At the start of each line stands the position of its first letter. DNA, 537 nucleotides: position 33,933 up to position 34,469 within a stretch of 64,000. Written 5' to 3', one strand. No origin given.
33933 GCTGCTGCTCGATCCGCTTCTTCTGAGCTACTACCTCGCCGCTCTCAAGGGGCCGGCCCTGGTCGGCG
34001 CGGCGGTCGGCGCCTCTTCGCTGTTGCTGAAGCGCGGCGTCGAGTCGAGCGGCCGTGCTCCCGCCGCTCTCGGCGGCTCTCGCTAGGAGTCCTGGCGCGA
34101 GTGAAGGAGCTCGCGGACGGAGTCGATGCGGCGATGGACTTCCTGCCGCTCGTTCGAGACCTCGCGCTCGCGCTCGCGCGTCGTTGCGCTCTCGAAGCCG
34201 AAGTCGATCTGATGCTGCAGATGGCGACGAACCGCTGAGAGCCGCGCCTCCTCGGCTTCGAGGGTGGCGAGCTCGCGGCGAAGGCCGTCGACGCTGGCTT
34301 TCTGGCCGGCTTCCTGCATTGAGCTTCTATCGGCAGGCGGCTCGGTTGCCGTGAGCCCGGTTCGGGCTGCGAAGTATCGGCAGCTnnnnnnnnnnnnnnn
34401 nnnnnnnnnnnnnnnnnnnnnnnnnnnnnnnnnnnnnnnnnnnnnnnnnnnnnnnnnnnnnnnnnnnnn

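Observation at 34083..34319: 78-aa coiled-coil ORF with an exact RsiG-type c-di-GMP-binding signature plus a second near-copy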

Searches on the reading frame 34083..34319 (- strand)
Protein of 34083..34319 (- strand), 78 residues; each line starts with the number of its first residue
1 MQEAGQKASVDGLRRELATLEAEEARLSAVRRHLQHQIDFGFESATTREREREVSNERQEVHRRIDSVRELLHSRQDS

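Call 3: search_protein_families(library=pfam, proteins=[window:34083-34319:-], max_evalue=1)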
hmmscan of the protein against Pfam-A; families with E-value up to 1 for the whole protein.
window:34083-34319:- (78 aa): 9 families
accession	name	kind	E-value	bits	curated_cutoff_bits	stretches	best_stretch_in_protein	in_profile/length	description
PF22802.1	RsiG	-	7.8e-09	35.5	27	2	8-39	10-41/65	RsiG-like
PF24615.2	Spectrin_Anc-1_2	-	0.0018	18.9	28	1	6-77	32-95/105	Nuclear anchorage protein 1, spectrin repeat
PF02090.21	SPAM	-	0.011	16.2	35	1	45-76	22-53/142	Salmonella surface presentation of antigen gene type M protein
PF06005.17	ZapB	-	0.012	16.5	31.5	1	11-68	21-65/71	Cell division protein ZapB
PF23289.1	Spectrin_5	-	0.02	15.4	27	1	51-78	48-75/80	Guanine nucleotide exchange factor DBS-like, spectrin-like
PF13600.11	DUF4140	-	0.049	14.5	27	1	6-40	63-97/98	N-terminal domain of unknown function (DUF4140)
PF04977.20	DivIC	-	0.16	12.2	28.9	1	8-39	17-48/80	Septum formation initiator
PF18714.6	PI-TkoII_IV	-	0.17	12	25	1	5-49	37-82/150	DNA polymerase II intein Domain IV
PF16515.11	HIP1_clath_bdg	-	0.29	12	28.8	0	1-28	45-72/99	Clathrin-binding domain of Huntingtin-interacting protein 1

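Call 4: search_protein_families(library=ncbifam, proteins=[window:34083-34319:-], max_evalue=1)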
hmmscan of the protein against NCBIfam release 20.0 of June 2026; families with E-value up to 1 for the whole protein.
window:34083-34319:- (78 aa): 2 families
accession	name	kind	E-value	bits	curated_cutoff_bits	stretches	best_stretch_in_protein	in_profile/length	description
TIGR01843.1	type_I_hlyD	subfamily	0.034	13.1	208.65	1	2-70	75-143/422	HlyD family type I secretion periplasmic adaptor subunit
NF053549.1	FtsL_Actino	equivalog_domain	0.64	10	55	0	42-68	30-56/83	cell division protein FtsL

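Call 5: search_solved_structures(query=window:34083-34319:-, max_evalue=10, show_alignments=5)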
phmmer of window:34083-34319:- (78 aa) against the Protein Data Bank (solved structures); distinct sequences matched with E-value up to 10: 4.
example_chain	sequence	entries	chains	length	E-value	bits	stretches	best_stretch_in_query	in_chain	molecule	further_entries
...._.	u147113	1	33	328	0.45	14.6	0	10-47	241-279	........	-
5nen_A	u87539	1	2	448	0.57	14.3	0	5-68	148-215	Lipase C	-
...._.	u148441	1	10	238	0.72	14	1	16-78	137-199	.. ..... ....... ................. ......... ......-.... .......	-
6pfj_T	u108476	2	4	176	9.1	10.5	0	13-53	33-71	AmfC protein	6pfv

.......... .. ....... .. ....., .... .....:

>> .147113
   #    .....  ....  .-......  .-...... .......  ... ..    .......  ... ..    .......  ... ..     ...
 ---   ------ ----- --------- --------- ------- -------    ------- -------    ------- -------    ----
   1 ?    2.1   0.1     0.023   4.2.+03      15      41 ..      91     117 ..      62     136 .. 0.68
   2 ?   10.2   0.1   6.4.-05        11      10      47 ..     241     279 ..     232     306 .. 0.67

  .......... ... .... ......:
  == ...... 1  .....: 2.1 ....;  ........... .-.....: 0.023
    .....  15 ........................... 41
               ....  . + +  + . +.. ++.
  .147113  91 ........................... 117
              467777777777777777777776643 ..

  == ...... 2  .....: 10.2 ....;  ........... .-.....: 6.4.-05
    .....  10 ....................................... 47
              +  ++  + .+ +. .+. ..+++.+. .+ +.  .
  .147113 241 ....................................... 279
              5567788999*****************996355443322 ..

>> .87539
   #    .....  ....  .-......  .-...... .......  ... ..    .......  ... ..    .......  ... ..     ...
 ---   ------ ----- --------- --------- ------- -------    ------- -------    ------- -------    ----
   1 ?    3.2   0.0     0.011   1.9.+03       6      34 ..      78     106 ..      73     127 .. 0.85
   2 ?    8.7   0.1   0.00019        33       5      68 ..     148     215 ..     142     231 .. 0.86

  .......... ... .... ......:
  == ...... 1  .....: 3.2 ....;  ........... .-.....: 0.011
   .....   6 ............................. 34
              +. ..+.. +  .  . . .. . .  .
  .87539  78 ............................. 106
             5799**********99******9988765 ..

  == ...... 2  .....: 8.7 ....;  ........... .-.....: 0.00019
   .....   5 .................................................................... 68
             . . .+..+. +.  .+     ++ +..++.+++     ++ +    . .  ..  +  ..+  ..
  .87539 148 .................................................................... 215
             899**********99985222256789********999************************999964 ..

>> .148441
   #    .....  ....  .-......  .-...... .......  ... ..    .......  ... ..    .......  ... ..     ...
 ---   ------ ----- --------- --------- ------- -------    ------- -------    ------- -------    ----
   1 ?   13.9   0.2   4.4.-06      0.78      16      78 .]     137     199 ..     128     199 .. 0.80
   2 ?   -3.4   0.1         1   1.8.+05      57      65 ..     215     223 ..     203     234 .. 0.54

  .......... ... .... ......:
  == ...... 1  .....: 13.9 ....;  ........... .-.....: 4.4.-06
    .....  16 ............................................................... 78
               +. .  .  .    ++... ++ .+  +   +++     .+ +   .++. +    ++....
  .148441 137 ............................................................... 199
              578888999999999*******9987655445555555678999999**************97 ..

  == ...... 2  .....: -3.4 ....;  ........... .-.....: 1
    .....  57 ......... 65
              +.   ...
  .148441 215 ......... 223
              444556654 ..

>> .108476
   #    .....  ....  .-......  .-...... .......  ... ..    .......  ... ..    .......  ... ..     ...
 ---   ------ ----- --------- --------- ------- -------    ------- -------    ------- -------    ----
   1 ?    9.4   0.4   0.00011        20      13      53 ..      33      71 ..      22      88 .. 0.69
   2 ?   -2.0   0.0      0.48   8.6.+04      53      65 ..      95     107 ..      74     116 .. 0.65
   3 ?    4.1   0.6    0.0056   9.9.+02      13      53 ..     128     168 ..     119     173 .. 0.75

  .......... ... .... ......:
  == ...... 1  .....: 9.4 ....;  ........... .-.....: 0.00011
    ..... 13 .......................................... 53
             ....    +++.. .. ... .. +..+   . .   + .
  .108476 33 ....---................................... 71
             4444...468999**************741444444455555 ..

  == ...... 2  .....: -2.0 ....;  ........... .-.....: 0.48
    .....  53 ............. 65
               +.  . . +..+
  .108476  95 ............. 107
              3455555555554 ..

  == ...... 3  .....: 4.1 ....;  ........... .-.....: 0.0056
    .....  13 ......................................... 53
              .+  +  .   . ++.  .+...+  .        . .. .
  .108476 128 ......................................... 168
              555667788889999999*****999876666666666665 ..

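Call 7: find_homologous_proteins(query=window:34083-34319:-, max_evalue=0.01)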
Query window:34083-34319:- (78 aa): 304 proteins with E <= 0.01 among 304 candidates; the best 120 are listed.
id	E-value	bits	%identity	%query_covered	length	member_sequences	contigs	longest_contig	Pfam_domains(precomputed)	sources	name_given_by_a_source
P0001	2.6e-39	149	100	100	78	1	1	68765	PF22802.2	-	-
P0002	9.3e-33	129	86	100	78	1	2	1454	PF22802.2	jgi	jgi:hypothetical protein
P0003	1.0e-32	129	86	100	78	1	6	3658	PF22802.2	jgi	jgi:hypothetical protein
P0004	2.2e-32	128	86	100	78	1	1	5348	PF22802.2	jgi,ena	jgi:hypothetical protein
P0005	2.6e-32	127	85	100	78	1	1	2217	PF22802.2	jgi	jgi:hypothetical protein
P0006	2.8e-32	127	85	100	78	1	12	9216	PF22802.2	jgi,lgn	jgi:hypothetical protein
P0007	2.8e-32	127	85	100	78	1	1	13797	PF22802.2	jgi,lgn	jgi:hypothetical protein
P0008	6.6e-32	126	85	100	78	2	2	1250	PF22802.2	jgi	jgi:hypothetical protein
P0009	9.5e-32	126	83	100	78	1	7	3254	PF22802.2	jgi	jgi:hypothetical protein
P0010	1.2e-31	125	83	100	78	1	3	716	PF22802.2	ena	-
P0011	1.2e-31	125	87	97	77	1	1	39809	PF22802.2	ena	-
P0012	1.3e-31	125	87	99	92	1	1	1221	PF22802.2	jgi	jgi:hypothetical protein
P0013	1.4e-31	125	86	100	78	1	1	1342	PF22802.2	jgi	jgi:hypothetical protein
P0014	1.9e-31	125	84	97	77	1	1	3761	PF22802.2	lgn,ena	-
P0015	2.3e-31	124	83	100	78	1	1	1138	PF22802.2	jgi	jgi:hypothetical protein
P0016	2.5e-31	124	83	100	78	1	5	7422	PF22802.2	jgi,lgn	jgi:hypothetical protein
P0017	2.8e-31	124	82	97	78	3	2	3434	PF22802.2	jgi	jgi:chromosome segregation ATPase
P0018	3.9e-31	124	86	100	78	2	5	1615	PF22802.2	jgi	jgi:hypothetical protein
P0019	4.6e-31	123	86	100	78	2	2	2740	PF22802.2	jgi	jgi:hypothetical protein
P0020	4.6e-31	123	82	100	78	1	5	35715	PF22802.2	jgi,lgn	jgi:hypothetical protein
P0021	5.4e-31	123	86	100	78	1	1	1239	PF22802.2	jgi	jgi:hypothetical protein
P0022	5.8e-31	123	83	99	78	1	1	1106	PF22802.2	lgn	-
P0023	6.3e-31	123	84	97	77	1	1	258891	PF22802.2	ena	-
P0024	6.5e-31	123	84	97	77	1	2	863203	PF22802.2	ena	-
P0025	8.5e-31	123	83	97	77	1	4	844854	PF22802.2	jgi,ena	jgi:chromosome segregation ATPase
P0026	9.3e-31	122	83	97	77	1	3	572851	PF22802.2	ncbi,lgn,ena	-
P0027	9.3e-31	122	84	97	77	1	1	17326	PF22802.2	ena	-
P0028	1.0e-30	122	83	97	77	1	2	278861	PF22802.2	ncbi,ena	-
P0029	1.2e-30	122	84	97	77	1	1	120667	PF22802.2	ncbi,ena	-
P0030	1.2e-30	122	83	100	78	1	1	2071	PF22802.2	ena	-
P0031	1.3e-30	122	82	100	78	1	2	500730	PF22802.2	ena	-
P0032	1.4e-30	122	83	100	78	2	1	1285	PF22802.2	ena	-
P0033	1.9e-30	121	83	99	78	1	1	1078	PF22802.2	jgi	jgi:hypothetical protein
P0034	2.8e-30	121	82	99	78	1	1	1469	PF22802.2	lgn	-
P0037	1.1e-29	119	82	97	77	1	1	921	PF22802.2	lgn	-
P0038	1.3e-29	119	83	99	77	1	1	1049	PF22802.2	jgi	jgi:hypothetical protein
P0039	2.3e-29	118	83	97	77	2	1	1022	PF22802.2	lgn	-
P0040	5.4e-29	117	80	97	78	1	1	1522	PF22802.2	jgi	jgi:chromosome segregation ATPase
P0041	6.8e-29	117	79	97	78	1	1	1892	PF22802.2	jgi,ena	-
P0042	7.0e-29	117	80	97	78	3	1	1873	PF22802.2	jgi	-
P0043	9.0e-29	116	79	100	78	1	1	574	PF22802.2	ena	-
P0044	1.1e-28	116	78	100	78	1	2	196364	PF22802.2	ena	-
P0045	1.2e-28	116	78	100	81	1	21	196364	PF22802.2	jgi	jgi:hypothetical protein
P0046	1.4e-28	116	79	97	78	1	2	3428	PF22802.2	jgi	jgi:chromosome segregation ATPase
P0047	1.6e-28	115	79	97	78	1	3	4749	PF22802.2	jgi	jgi:chromosome segregation ATPase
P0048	1.6e-28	115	80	97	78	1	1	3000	PF22802.2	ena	-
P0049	1.7e-28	115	78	100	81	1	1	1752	PF22802.2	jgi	jgi:hypothetical protein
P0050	2.3e-28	115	79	97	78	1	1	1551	PF22802.2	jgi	jgi:chromosome segregation ATPase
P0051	2.9e-28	115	78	100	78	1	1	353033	PF22802.2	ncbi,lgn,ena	-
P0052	3.0e-28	115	78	100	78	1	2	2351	PF22802.2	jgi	jgi:hypothetical protein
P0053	3.3e-28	114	77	100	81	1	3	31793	PF22802.2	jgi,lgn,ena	jgi:chromosome segregation ATPase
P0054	4.7e-28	114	77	100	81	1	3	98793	PF22802.2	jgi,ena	jgi:hypothetical protein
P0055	4.8e-28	114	78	100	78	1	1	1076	PF22802.2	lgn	-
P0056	9.6e-28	113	77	100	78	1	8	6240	PF22802.2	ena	-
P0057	1.2e-27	113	78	99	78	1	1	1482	PF22802.2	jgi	jgi:regulator of replication initiation timing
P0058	1.3e-27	112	76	97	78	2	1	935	PF22802.2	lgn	-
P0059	1.4e-27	112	77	95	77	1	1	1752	PF22802.2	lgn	-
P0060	1.4e-27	112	78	97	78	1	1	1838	PF22802.2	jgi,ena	jgi:hypothetical protein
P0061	1.6e-27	112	78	97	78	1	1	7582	PF22802.2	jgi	jgi:hypothetical protein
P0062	1.7e-27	112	78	99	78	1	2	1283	PF22802.2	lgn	-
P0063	2.6e-27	112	78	97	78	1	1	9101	PF22802.2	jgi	jgi:hypothetical protein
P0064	2.8e-27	111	76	100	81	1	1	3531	PF22802.2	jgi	jgi:chromosome segregation ATPase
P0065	2.9e-27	111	78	97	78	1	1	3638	PF22802.2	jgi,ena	jgi:hypothetical protein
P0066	4.2e-27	111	78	97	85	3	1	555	PF22802.2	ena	-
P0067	4.9e-27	111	74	97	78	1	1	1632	PF22802.2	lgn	-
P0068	6.7e-27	110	77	99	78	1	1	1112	PF22802.2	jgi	jgi:regulator of replication initiation timing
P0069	1.1e-26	110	77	99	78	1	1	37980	PF22802.2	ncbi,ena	-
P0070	1.4e-26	109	78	95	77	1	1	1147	PF22802.2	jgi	jgi:hypothetical protein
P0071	2.1e-26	109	78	92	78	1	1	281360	PF22802.2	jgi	jgi:chromosome segregation ATPase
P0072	4.7e-26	108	74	97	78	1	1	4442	PF22802.2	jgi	jgi:hypothetical protein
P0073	1.1e-25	106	78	97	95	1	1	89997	PF22802.2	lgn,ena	-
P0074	2.4e-25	105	77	97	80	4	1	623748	PF22802.2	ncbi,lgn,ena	-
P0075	2.5e-25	105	72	97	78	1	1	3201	PF22802.2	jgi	jgi:chromosome segregation ATPase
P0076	3.9e-25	105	74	100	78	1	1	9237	PF22802.2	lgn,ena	-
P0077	4.3e-25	105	72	97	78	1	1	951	PF22802.2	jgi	jgi:chromosome segregation ATPase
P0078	5.4e-25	104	74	100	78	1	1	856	PF22802.2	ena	-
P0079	5.7e-25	104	72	100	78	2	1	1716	PF22802.2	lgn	-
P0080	6.2e-25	104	70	99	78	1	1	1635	PF22802.2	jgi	jgi:hypothetical protein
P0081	6.3e-25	104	73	95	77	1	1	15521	PF22802.2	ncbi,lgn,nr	ncbi:MAG TPA: hypothetical protein VHZ77_04095 [Gaiellaceae bacterium]|nr:hypothetical protein [Gaie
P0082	2.7e-24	102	77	91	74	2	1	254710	PF22802.2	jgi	jgi:anti-sigma-K factor RsiG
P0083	3.3e-24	102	76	91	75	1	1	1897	PF22802.2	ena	-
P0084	1.1e-23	100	76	92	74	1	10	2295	PF22802.2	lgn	-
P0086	4.1e-23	98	70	91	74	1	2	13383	PF22802.2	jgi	jgi:hypothetical protein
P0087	4.9e-23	98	74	90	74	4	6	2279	PF22802.2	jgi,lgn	jgi:chromosome segregation ATPase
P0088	5.0e-23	98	75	87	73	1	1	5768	PF22802.2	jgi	jgi:chromosome segregation ATPase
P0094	2.5e-22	96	71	90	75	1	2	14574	PF22802.2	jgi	jgi:hypothetical protein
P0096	2.8e-22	96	68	64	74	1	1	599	PF22802.2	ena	-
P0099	5.8e-22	95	77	82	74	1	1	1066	PF22802.2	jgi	jgi:chromosome segregation ATPase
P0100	6.4e-22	95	74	88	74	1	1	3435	PF22802.2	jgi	jgi:hypothetical protein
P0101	6.5e-22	95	72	64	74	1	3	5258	PF22802.2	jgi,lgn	jgi:chromosome segregation ATPase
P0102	7.0e-22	94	69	90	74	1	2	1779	PF22802.2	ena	-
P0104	8.4e-22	94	75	86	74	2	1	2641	PF22802.2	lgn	-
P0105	9.3e-22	94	71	90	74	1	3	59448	PF22802.2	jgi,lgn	jgi:chromosome segregation ATPase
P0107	1.2e-21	94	71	87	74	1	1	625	PF22802.2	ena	-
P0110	2.1e-21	93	69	92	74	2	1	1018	PF22802.2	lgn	-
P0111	2.3e-21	93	67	92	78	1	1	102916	PF22802.2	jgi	jgi:hypothetical protein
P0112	2.3e-21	93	69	91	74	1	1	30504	PF22802.2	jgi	jgi:chromosome segregation ATPase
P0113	3.1e-21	92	72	88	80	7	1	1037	PF22802.2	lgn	-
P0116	4.3e-21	92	70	86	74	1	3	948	PF22802.2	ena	-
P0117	4.4e-21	92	65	91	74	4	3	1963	PF22802.2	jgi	jgi:50S ribosomal subunit-associated GTPase HflX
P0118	5.5e-21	92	69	90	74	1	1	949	PF22802.2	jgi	jgi:septal ring factor EnvC (AmiA/AmiB activator)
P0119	6.8e-21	91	68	87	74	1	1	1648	PF22802.2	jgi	jgi:50S ribosomal subunit-associated GTPase HflX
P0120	7.5e-21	91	76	65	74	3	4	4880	PF22802.2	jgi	jgi:hypothetical protein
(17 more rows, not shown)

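Call 13: search_solved_structures(query=A1, max_evalue=10, show_alignments=4)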
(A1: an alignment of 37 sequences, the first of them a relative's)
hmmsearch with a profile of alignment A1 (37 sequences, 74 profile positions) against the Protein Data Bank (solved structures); distinct sequences matched with E-value up to 10: 14.
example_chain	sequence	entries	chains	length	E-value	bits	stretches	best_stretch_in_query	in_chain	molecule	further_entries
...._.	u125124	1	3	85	0.062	16.5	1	3-35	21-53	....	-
7lq2_B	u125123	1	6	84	0.063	16.4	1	3-35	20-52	RR RsiG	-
1r48_A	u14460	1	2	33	0.068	16.3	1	3-26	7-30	Proline/betaine transporter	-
7lq4_D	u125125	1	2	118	0.1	15.8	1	3-35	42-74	RsiG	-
3k6c_A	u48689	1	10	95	0.12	15.5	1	48-70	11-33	Uncharacterized protein NE0167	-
6pfj_T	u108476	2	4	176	0.23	14.6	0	8-36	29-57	AmfC protein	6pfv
8rth_B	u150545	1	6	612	0.3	14.3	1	23-66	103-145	methylcrotonoyl-CoA carboxylase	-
5fv8_A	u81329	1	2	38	0.53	13.5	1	4-34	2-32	FOSW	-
1u2u_A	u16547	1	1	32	0.54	13.5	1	6-32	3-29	General control protein GCN4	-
7q1s_E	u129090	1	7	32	0.83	12.9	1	8-34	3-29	apCC-Di-A_var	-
7q1r_A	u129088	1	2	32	0.89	12.8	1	8-34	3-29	apCC-Di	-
5yl9_B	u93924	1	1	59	1.3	12.3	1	4-35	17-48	Spike glycoprotein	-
6a9p_A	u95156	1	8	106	1.4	12.2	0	5-70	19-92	Glial fibrillary acidic protein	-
6ofp_A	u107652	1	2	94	4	10.7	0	5-31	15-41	Protein bicaudal D homolog 2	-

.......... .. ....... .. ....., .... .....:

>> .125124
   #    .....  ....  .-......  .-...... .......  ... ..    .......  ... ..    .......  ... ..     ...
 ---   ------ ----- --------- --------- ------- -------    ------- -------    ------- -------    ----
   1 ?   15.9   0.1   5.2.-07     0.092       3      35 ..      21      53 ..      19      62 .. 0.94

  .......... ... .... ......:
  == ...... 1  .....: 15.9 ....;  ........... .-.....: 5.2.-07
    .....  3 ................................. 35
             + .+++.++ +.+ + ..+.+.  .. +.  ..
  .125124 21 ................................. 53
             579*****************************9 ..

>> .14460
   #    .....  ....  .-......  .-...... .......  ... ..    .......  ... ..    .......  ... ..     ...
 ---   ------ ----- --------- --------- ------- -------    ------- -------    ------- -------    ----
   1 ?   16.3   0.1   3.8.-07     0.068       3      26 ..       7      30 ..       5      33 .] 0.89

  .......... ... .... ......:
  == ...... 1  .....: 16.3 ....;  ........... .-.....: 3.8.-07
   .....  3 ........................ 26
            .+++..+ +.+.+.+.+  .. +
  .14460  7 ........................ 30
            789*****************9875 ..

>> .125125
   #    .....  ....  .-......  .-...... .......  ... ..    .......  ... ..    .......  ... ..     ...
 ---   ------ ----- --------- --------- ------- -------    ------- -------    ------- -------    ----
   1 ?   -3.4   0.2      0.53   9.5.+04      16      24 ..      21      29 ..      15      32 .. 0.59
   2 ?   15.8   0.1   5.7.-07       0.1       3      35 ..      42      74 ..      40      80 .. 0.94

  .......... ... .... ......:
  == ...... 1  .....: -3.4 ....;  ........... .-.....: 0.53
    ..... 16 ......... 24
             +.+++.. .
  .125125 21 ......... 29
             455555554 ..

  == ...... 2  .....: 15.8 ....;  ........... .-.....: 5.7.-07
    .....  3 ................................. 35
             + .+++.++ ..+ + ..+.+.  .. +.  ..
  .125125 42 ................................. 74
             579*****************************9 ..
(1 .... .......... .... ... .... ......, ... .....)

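Call 21: find_encoding_contigs(protein=P0026, flank=10000, max_places=3)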
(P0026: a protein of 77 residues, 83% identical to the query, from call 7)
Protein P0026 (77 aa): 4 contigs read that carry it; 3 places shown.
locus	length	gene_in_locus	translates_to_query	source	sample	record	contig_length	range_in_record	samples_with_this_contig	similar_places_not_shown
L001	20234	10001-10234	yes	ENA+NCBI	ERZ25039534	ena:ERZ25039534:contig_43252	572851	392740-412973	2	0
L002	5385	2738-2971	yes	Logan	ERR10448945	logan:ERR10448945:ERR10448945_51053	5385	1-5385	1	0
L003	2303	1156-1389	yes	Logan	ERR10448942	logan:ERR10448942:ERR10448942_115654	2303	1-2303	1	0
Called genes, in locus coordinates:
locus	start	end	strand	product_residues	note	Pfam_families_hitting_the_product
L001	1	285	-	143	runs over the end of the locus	PF01220:DHquinase_II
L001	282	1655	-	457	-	PF01202:SKI, PF00465:Fe-ADH (faint), PF13685:Fe-ADH_2 (faint), PF01761:DHQ_synthase, PF24621:DHQS_C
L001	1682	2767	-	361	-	PF01264:Chorismate_synt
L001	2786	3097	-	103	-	-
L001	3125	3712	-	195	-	PF08501:Shikimate_dh_N (weak), PF18317:SDH_C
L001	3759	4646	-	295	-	PF02618:YceG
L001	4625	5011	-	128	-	PF03652:RuvX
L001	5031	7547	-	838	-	PF01411:tRNA-synt_2c, PF07973:tRNA_SAD, PF02272:DHHA1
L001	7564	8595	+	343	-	PF00768:Peptidase_S11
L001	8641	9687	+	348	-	PF06723:MreB_Mbl, PF00022:Actin (weak), PF00012:HSP70, PF14450:FtsA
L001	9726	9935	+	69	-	-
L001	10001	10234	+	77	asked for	PF22802:RsiG (weak)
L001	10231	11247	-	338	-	-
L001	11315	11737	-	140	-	PF00583:Acetyltransf_1, PF13673:Acetyltransf_10, PF13508:Acetyltransf_7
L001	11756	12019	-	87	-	PF09851:SHOCT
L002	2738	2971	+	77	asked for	PF22802:RsiG (weak)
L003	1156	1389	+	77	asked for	PF22802:RsiG (weak)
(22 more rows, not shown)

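Call 22: find_encoding_contigs(protein=P0082, flank=10000, max_places=3)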
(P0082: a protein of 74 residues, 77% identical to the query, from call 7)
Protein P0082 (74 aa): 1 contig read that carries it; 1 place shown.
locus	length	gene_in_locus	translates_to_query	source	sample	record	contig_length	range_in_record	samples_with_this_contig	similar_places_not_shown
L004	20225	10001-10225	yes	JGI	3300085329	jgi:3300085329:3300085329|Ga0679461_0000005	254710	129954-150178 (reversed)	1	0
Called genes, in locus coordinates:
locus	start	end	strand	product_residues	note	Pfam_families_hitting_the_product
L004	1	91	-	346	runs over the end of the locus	PF01321:Creatinase_N, PF00557:Peptidase_M24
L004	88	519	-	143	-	PF01220:DHquinase_II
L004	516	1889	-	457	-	PF01202:SKI, PF13685:Fe-ADH_2 (faint), PF00465:Fe-ADH (faint), PF01761:DHQ_synthase, PF24621:DHQS_C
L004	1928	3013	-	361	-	PF01264:Chorismate_synt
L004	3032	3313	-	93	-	-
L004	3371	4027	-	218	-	PF08501:Shikimate_dh_N, PF18317:SDH_C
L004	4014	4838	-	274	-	PF02618:YceG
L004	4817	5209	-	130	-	PF03652:RuvX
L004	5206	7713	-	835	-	PF01411:tRNA-synt_2c, PF07973:tRNA_SAD, PF02272:DHHA1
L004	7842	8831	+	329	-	PF00768:Peptidase_S11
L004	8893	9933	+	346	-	PF06723:MreB_Mbl, PF00022:Actin (weak), PF00012:HSP70, PF14450:FtsA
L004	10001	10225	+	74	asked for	PF22802:RsiG (weak)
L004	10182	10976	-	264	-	-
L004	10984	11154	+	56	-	-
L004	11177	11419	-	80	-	-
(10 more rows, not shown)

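Call 28: predict_structure(alignment_id=A1)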
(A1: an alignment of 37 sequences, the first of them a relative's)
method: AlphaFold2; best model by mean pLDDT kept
length: 78 residues; sequences in the alignment: 37
mean_pLDDT: 89.2   pTM: 0.73
mean pLDDT of the five models: 89.2, 88.3, 87.8, 86.3, 85.6
residues with pLDDT >= 90: 55; 70-90: 13; 50-70: 10; < 50: 0
segments of 3 or more residues with pLDDT < 50: none
pLDDT, mean of each block of 10 residues (from residue 1): 66 94 97 94 90 97 96 80
secondary structure, 60 per line:
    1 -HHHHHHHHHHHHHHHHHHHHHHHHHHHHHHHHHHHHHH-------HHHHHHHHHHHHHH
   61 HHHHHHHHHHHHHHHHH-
elements in order: H2-39 H47-77
